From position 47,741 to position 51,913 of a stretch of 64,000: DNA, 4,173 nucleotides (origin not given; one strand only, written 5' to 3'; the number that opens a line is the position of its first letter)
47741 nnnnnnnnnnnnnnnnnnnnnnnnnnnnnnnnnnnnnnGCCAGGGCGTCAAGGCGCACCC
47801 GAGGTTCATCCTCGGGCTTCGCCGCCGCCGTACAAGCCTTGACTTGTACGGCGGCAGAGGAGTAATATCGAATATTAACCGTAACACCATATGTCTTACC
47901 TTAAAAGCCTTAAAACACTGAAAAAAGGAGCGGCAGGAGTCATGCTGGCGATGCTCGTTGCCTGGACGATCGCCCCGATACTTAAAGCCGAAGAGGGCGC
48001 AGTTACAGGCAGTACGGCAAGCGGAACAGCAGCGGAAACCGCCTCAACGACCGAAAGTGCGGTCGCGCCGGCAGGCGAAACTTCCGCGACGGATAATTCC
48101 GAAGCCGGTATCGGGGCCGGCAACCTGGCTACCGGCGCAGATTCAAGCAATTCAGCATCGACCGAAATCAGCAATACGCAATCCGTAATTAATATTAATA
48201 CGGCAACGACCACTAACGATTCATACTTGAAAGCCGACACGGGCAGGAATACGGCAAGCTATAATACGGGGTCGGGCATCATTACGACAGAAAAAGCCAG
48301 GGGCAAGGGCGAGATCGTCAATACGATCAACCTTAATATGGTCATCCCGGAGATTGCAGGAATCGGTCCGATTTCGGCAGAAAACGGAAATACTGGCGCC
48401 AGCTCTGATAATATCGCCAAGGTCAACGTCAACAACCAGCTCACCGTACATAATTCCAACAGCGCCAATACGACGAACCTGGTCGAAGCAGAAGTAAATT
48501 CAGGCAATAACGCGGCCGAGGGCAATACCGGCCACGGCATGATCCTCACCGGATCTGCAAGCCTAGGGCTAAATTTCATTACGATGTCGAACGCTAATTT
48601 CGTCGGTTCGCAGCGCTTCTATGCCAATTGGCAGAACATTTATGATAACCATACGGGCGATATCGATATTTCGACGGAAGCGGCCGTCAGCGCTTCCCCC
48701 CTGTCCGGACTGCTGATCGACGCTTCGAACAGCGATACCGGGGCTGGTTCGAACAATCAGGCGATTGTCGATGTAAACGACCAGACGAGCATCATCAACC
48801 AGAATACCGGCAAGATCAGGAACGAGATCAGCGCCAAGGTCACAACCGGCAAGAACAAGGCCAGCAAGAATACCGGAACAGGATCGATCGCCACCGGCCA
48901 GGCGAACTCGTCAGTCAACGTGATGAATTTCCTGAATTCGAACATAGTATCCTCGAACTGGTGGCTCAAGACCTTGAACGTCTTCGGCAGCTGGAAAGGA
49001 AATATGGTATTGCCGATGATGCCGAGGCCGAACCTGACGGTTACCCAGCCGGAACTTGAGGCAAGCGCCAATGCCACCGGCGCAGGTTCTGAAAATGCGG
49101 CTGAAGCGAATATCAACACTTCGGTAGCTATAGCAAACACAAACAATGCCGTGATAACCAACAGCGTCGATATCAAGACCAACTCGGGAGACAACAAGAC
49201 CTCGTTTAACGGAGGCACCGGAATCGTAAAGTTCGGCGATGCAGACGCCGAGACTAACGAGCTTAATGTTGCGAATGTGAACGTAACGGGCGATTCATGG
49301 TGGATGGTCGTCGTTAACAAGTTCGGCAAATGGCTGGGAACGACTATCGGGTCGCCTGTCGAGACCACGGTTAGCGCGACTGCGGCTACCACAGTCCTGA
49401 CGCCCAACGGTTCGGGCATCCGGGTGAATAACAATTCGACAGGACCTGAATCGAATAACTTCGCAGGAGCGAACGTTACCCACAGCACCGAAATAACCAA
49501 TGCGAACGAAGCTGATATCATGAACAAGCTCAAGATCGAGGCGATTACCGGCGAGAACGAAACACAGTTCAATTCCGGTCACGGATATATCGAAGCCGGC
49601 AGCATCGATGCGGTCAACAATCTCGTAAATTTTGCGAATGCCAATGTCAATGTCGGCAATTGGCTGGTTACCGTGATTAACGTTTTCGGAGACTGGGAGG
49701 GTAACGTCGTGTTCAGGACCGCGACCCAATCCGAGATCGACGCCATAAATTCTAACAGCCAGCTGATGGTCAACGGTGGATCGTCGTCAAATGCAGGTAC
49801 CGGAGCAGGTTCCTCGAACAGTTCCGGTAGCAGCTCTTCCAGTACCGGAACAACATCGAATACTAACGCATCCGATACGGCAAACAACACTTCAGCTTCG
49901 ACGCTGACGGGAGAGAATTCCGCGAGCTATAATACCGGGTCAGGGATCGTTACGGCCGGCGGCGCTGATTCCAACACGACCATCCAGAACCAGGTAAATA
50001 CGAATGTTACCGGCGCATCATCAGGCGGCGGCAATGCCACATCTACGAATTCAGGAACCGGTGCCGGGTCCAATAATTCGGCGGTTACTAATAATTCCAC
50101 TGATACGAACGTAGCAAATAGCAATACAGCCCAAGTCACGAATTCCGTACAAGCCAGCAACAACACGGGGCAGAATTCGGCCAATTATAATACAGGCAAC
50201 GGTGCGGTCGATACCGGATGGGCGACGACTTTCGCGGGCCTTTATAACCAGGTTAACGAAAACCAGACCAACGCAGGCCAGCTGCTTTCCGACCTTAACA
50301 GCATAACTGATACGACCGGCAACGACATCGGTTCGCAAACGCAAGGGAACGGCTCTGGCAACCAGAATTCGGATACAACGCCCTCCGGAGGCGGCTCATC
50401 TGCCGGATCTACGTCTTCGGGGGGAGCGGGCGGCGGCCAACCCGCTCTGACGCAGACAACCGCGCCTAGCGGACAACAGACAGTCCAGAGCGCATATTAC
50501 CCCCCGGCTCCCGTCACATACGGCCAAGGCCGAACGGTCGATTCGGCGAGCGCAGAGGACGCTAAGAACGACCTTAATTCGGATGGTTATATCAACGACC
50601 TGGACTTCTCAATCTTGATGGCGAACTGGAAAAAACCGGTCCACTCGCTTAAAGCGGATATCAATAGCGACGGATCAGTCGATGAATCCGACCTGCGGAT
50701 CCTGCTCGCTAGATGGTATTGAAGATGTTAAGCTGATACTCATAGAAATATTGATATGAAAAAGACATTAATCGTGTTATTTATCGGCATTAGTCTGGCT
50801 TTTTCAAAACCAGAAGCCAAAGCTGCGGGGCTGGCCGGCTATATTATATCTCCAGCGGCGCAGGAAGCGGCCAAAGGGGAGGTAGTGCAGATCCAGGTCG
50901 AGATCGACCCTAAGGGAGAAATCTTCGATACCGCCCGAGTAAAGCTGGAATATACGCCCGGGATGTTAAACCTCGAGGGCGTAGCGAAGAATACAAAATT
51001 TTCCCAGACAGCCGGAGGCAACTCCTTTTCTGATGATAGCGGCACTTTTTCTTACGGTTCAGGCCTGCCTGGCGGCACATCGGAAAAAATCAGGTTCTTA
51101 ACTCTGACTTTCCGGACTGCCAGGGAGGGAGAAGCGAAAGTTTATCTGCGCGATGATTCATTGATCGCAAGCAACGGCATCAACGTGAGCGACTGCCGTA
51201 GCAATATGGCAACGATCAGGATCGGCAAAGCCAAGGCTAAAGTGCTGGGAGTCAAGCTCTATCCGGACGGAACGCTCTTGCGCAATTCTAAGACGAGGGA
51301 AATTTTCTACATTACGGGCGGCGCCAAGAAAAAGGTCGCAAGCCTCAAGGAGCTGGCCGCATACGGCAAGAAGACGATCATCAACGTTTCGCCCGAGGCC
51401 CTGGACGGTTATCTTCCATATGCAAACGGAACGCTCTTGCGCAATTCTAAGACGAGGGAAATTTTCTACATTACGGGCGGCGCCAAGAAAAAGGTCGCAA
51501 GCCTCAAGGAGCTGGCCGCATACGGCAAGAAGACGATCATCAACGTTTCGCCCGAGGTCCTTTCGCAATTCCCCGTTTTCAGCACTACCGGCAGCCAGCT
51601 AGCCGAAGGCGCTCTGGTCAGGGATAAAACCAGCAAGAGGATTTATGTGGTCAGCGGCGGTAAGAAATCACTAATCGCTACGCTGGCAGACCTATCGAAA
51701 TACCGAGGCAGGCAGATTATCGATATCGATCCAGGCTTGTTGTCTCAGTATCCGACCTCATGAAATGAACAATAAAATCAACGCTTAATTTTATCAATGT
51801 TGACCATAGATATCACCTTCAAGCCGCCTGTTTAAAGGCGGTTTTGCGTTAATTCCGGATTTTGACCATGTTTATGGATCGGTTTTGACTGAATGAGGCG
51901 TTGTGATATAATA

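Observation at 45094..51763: ECF-sigma-linked locus encoding curli-like Asn/Thr/Gly repeat fibre proteins joined to a cohesin-dockerin pair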

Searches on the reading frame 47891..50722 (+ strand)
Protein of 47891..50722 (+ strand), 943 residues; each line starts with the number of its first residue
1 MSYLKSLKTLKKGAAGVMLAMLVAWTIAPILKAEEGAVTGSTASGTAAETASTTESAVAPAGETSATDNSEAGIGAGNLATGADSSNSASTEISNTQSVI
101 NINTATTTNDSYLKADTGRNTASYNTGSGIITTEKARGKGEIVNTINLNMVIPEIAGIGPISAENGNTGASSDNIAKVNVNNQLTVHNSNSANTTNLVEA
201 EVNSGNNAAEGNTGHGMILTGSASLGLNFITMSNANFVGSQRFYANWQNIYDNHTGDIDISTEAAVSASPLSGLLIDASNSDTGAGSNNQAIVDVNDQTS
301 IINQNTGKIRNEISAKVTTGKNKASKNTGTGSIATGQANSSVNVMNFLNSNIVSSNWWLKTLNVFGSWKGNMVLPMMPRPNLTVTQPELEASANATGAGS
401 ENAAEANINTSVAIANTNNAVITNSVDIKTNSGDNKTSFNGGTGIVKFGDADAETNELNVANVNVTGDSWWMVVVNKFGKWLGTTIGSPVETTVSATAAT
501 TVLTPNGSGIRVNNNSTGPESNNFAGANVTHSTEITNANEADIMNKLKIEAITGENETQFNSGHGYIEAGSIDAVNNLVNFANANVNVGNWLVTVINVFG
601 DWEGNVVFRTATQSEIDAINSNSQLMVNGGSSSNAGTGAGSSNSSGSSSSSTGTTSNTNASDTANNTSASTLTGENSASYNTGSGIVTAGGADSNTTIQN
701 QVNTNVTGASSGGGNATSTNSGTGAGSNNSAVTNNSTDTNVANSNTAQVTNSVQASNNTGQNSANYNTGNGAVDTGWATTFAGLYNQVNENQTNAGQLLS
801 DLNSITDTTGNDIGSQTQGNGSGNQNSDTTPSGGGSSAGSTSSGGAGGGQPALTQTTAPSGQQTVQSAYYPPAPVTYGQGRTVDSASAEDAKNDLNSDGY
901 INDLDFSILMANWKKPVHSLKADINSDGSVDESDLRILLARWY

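Call 3: search_protein_families(library=pfam, proteins=[window:47891-50722:+], max_evalue=1)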
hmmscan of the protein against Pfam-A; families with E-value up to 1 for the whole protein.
window:47891-50722:+ (943 aa): 2 families
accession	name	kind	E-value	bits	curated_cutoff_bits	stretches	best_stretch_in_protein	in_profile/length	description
PF00404.24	Dockerin_1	-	7.9e-07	29.6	22.9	1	893-938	2-52/57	Dockerin type I domain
PF00036.39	EF-hand_1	-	0.074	13.1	25.4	0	921-940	8-27/29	EF hand domain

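Call 4: search_protein_families(library=ncbifam, proteins=[window:47891-50722:+], max_evalue=1)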
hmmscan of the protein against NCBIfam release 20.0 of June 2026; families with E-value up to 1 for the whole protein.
window:47891-50722:+ (943 aa): 1 family
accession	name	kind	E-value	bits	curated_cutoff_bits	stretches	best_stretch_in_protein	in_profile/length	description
NF041540.1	dockerin_GC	domain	0.052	13.9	29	1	894-942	11-63/67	GC-type dockerin domain-anchored protein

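Call 101: search_solved_structures(query=window:47891-50722:+, max_evalue=0.1)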
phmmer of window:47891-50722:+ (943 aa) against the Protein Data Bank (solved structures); distinct sequences matched with E-value up to 0.1: 1.
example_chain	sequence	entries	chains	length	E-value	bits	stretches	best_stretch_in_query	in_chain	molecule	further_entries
2y3n_B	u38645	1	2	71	0.0059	18.5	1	892-942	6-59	CELLULOSOMAL FAMILY-48 PROCESSIVE GLYCOSIDE HYDROLASE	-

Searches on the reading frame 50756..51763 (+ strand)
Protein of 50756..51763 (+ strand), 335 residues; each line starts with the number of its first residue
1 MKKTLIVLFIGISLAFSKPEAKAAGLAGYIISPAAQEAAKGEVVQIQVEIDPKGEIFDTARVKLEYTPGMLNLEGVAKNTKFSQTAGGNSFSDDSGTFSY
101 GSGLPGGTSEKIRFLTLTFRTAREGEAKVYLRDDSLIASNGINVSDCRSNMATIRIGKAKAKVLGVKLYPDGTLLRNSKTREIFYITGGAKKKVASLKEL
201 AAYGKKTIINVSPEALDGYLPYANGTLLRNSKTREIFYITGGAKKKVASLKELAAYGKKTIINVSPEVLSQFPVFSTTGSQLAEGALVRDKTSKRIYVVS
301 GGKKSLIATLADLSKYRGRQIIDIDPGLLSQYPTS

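Call 3: search_protein_families(library=pfam, proteins=[window:50756-51763:+], max_evalue=1)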
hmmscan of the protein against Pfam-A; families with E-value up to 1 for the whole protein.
window:50756-51763:+ (335 aa): 3 families
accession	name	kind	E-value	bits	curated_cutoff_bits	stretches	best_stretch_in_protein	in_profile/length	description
PF08032.17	SpoU_sub_bind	-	0.0072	17.1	22.8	0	232-271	17-56/76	RNA 2'-O ribose methyltransferase substrate binding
PF01012.27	ETF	-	0.0072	16.6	26.7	1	179-228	31-81/181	Electron transfer flavoprotein domain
PF11955.13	PORR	-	0.24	10.8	22.3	0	233-268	278-311/326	Plant organelle RNA recognition domain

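Call 4: search_protein_families(library=ncbifam, proteins=[window:50756-51763:+], max_evalue=1)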
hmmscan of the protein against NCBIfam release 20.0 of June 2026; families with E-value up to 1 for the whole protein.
window:50756-51763:+ (335 aa): 2 families
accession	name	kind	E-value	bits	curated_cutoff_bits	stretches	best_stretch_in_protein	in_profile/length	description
NF040647.1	IPPK_Arch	equivalog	0.004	16.4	120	0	180-210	207-238/259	isopentenyl phosphate kinase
NF011600.0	PRK15026.1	equivalog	0.18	10.5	991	0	214-255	240-281/485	cytosol nonspecific dipeptidase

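Call 6: search_solved_structures(query=window:50756-51763:+, max_evalue=10, show_alignments=2)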
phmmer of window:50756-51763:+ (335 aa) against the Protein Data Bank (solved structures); distinct sequences matched with E-value up to 10: 0.

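Call 11: find_homologous_proteins(query=window:50756-51763:+)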
Query window:50756-51763:+ (335 aa): 3 proteins with E <= 0.001 among 8000 candidates.
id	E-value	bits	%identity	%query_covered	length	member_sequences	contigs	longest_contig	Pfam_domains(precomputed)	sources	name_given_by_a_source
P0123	4.1e-209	711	100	100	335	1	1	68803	-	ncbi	-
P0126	6.5e-15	74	39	38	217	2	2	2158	-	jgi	-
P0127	8.1e-11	60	40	33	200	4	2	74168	-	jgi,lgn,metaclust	jgi:hypothetical protein|metaclust:\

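Call 21: search_protein_families(library=pfam, proteins=[P0126, P0127], max_evalue=0.1)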
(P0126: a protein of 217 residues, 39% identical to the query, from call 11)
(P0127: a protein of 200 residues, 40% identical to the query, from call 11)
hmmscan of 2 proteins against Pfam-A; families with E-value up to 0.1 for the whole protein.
P0126 (217 aa): 0 families

P0127 (200 aa): 1 family
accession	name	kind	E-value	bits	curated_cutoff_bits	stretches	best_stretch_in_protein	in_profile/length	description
PF00162.24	PGK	-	0.015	14.7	27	0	77-113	160-196/379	Phosphoglycerate kinase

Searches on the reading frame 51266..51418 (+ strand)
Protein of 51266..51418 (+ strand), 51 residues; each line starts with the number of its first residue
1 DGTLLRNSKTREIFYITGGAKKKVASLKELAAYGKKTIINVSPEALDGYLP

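Call 59: find_homologous_proteins(query=A5, max_evalue=0.01)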
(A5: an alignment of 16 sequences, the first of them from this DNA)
Query A5 (16 sequences): 252 candidates shared short words with the query, none scored E <= 0.01.

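Call 60: search_solved_structures(query=A5, max_evalue=10, show_alignments=2)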
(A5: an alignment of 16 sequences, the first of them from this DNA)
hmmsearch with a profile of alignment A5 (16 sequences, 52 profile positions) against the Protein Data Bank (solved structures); distinct sequences matched with E-value up to 10: 4.
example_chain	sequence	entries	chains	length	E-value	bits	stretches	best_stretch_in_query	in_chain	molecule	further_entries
9mex_A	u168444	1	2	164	0.24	14.5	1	28-47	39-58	Protein tyrosine phosphatase type IVA 1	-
6ksq_A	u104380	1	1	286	0.28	14.3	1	10-28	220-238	Heat shock protein HSP 90-alpha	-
4c23_A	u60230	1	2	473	0.71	13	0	10-21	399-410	L-FUCULOSE KINASE FUCK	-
1nze_A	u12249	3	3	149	1.4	12.1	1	23-43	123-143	Oxygen-evolving enhancer protein 3 | Oxygen-evolving enhancer protein 3, chloroplastic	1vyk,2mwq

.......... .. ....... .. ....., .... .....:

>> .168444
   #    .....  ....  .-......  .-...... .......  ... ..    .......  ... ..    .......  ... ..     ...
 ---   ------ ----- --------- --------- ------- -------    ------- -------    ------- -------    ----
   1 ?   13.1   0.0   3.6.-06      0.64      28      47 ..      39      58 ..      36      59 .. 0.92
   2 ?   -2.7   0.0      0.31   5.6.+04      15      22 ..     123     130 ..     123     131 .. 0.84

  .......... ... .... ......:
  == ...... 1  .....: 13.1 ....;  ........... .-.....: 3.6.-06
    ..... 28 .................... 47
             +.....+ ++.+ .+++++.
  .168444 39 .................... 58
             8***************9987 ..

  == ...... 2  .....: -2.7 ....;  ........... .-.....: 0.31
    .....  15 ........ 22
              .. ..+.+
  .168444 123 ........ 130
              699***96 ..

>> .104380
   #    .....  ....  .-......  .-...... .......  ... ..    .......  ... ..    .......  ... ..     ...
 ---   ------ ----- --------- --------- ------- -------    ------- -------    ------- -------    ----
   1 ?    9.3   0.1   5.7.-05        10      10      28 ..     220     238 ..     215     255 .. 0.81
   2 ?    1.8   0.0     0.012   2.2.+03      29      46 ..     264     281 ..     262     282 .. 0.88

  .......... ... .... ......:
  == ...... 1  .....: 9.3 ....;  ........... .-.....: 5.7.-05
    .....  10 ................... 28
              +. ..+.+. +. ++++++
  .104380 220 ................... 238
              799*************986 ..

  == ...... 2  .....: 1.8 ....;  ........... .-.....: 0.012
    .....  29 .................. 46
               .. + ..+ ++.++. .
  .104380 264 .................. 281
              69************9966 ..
